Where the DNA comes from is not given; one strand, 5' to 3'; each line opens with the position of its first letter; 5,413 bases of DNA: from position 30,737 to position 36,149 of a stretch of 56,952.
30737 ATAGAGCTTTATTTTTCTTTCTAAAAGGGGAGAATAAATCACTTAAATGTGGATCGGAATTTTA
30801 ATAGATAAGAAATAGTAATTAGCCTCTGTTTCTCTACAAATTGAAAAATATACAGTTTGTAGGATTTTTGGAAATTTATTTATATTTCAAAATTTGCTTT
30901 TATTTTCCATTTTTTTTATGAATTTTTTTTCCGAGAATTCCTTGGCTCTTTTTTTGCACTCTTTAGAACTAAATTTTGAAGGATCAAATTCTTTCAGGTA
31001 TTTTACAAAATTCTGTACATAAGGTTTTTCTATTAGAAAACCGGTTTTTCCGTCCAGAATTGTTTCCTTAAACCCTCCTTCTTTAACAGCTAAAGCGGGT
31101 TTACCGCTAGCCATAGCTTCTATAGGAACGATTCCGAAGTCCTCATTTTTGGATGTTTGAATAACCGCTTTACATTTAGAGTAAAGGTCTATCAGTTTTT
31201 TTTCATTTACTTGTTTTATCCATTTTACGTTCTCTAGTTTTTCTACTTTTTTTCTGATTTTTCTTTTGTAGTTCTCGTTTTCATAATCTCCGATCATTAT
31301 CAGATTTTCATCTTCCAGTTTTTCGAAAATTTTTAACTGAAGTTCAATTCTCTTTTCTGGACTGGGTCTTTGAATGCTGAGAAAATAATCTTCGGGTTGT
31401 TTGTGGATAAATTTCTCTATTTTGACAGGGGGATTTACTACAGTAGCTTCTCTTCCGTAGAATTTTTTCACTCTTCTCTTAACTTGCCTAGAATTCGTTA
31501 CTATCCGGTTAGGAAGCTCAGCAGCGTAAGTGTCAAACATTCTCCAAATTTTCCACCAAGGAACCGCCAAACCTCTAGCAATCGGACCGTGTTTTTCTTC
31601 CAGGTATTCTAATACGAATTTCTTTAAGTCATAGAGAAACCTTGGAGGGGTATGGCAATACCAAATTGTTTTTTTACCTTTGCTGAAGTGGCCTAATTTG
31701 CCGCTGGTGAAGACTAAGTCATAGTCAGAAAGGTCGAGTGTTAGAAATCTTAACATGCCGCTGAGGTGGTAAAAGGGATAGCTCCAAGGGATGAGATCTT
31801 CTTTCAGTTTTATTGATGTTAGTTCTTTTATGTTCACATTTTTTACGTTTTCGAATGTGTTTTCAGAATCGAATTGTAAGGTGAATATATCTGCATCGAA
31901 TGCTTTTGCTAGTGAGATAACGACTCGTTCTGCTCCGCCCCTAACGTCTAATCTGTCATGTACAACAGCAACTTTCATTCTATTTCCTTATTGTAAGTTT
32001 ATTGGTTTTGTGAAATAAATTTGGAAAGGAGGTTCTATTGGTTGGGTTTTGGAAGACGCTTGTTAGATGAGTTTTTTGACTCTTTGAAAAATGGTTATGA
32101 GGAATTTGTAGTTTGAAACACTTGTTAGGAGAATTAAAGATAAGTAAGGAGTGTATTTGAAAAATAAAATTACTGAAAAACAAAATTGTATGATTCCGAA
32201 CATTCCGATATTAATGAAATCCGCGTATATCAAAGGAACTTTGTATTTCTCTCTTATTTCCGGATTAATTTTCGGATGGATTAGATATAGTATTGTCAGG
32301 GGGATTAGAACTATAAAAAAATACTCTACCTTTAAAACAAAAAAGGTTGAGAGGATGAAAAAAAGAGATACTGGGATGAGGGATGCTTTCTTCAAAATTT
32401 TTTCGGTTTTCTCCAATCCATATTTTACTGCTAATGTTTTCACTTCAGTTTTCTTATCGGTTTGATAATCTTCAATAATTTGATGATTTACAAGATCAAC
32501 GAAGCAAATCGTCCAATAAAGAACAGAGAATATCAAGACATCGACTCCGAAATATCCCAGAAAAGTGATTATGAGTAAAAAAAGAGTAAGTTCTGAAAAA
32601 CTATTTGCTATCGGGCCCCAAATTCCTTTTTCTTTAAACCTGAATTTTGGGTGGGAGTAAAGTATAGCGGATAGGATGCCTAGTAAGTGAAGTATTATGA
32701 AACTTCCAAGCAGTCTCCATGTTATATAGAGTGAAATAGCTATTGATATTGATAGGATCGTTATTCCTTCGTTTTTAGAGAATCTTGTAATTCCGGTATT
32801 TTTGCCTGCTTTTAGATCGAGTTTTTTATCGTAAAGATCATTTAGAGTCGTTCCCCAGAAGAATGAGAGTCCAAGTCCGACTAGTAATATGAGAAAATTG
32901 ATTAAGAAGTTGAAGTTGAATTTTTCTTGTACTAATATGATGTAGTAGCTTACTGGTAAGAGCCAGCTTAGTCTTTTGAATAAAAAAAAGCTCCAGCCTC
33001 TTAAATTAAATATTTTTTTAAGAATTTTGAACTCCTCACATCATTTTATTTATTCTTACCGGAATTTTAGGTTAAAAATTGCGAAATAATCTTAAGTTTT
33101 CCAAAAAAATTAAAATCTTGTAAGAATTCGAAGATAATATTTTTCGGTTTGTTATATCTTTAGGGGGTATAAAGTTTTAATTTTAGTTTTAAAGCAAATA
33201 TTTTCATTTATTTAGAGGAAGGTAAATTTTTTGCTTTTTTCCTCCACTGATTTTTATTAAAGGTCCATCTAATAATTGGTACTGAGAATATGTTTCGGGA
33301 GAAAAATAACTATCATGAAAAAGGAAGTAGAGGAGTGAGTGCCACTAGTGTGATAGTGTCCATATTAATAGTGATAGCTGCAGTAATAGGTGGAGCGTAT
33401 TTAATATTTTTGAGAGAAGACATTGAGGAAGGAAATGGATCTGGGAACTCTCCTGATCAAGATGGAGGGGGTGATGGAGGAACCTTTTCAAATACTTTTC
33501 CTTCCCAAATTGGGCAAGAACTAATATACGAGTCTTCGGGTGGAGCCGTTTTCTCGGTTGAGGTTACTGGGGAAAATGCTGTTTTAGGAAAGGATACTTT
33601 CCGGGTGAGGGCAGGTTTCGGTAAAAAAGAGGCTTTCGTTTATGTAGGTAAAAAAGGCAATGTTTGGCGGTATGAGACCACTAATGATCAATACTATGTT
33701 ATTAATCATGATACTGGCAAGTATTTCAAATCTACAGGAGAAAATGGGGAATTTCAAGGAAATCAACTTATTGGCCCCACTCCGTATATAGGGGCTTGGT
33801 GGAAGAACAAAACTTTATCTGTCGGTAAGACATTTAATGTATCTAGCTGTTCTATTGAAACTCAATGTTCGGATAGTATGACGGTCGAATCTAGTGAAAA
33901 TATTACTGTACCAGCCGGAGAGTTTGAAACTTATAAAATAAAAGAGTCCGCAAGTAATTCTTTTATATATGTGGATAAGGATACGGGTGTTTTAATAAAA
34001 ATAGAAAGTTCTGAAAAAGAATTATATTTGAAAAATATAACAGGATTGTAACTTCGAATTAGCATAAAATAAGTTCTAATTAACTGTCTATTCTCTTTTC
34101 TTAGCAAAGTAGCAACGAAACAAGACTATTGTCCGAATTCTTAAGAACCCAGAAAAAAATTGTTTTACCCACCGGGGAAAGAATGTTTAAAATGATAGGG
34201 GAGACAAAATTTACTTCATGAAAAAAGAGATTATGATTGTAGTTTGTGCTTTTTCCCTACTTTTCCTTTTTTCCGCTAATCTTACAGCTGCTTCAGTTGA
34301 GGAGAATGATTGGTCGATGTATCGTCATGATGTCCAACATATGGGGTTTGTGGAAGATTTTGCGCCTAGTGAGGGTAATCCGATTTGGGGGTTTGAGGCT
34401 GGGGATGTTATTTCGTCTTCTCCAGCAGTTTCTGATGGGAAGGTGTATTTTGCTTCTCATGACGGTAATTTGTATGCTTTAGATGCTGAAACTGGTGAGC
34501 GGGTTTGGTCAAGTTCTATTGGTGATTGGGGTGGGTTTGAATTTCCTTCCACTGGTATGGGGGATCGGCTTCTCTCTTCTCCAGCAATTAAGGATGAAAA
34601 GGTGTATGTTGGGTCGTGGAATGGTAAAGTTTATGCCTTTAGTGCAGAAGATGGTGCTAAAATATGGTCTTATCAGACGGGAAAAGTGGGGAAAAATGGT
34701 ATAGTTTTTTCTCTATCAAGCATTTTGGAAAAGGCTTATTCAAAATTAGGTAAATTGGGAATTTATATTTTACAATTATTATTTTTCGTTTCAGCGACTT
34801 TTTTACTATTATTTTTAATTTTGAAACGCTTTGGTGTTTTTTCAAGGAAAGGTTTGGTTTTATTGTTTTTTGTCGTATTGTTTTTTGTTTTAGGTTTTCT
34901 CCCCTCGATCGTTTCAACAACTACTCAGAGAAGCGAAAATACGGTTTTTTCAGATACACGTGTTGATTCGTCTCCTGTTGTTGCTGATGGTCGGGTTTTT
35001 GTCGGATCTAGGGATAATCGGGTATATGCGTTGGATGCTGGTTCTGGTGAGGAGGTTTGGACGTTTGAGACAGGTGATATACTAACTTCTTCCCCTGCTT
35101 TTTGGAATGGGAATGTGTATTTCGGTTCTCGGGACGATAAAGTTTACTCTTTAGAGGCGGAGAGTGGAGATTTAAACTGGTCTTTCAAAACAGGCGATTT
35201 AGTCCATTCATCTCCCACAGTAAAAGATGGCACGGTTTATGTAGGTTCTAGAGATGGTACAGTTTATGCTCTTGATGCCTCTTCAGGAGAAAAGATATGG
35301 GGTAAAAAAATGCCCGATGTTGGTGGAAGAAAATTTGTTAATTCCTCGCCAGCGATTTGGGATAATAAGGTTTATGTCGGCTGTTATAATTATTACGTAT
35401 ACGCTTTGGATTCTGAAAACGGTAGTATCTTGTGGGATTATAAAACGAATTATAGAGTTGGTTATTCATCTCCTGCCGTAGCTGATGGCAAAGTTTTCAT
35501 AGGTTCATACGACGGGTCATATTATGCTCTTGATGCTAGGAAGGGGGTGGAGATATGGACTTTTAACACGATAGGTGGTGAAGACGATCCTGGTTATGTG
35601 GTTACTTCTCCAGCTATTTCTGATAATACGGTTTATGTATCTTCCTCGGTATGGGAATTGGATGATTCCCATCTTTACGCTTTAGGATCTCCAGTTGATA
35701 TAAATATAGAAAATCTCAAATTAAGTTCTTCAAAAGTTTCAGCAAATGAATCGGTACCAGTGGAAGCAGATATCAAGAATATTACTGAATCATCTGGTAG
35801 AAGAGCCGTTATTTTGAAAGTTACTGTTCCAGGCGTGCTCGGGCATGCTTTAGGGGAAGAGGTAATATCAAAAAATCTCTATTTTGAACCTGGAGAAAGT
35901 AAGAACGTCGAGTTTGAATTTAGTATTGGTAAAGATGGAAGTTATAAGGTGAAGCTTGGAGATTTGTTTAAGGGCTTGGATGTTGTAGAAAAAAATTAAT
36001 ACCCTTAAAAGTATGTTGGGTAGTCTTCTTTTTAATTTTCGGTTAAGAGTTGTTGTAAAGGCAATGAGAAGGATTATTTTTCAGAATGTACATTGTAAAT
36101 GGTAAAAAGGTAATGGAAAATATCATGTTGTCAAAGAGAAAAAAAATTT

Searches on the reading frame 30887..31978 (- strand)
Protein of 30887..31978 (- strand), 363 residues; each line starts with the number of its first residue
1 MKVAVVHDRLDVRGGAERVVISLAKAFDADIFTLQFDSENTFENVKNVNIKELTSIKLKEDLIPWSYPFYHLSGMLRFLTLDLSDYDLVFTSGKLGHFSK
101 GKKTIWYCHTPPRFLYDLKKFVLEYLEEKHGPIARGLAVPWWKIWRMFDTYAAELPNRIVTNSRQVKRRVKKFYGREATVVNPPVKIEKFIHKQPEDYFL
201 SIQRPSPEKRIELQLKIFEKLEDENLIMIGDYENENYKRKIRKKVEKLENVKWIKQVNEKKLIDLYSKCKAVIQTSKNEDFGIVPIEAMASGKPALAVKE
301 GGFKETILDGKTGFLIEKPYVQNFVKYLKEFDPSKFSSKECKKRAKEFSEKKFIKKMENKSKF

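Call 25: search_protein_families(library=pfam, proteins=[window:30887-31978:-], max_evalue=0.001)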
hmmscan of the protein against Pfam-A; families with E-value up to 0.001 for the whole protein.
window:30887-31978:- (363 aa): 5 families
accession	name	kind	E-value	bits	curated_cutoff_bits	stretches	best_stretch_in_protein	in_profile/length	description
PF00534.26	Glycos_transf_1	-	2.2e-32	112.4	26.4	1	189-347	8-171/172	Glycosyl transferases group 1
PF13692.12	Glyco_trans_1_4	-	1e-18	68.4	27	1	204-327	9-135/142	Glycosyl transferases group 1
PF13439.12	Glyco_transf_4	-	1.7e-09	38.4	28.5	1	14-188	2-169/170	Glycosyltransferase Family 4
PF20706.3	GT4-conflict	-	1.5e-05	24.6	26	1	257-309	270-322/385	Family 4 Glycosyltransferase in conflict systems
PF02350.25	Epimerase_2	-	0.00012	21.5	30.6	1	210-349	199-334/347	UDP-N-acetylglucosamine 2-epimerase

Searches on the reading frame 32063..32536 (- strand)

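Call 25: search_protein_families(library=pfam, proteins=[window:32063-32536:-], max_evalue=0.001)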
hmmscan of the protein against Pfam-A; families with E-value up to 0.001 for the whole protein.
window:32063-32536:- (157 aa): 1 family
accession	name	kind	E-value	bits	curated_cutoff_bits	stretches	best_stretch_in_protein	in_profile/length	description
PF01040.23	UbiA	-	2.5e-05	24.1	34.2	1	8-85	149-225/250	UbiA prenyltransferase family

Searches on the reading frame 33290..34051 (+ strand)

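Call 10: search_protein_families(library=pfam, proteins=[window:33290-34051:+], max_evalue=0.01)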
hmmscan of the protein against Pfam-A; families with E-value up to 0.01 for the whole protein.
window:33290-34051:+ (253 aa): 1 family
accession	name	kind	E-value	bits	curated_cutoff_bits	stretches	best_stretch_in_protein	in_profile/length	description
PF21347.3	DUF3108_like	-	0.00024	21.5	27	1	198-244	135-173/199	DUF3108-like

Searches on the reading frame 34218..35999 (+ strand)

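Call 10: search_protein_families(library=pfam, proteins=[window:34218-35999:+], max_evalue=0.01)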
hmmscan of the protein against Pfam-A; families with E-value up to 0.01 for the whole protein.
window:34218-35999:+ (593 aa): 6 families
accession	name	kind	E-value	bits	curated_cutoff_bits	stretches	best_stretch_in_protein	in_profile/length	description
PF13570.13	Beta-prop_ACSF4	-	3.7e-64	217.6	133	4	249-365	5-131/329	Beta-alanine-activating enzyme, beta-propeller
PF13360.13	PQQ_2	-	1e-55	189.4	27.6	3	265-488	1-221/233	Outer membrane protein assembly factor BamB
PF01011.28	PQQ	-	2.3e-31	109.6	26.7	3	243-285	43-85/595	Glucose/ethanol/alcohol dehydrogenase, beta-propeller domain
PF14435.11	SUKH-4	-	0.00038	21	25.5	0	240-287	62-108/179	SUKH-4 immunity protein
PF20067.5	SSL_N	-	0.00042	20.6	18.9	0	72-86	30-44/46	Strictosidine synthase-like, N-terminal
PF23414.1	Beta-prop_EML_2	-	0.00058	19.8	90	0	303-397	16-108/266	Echinoderm microtubule-associated protein second beta-propeller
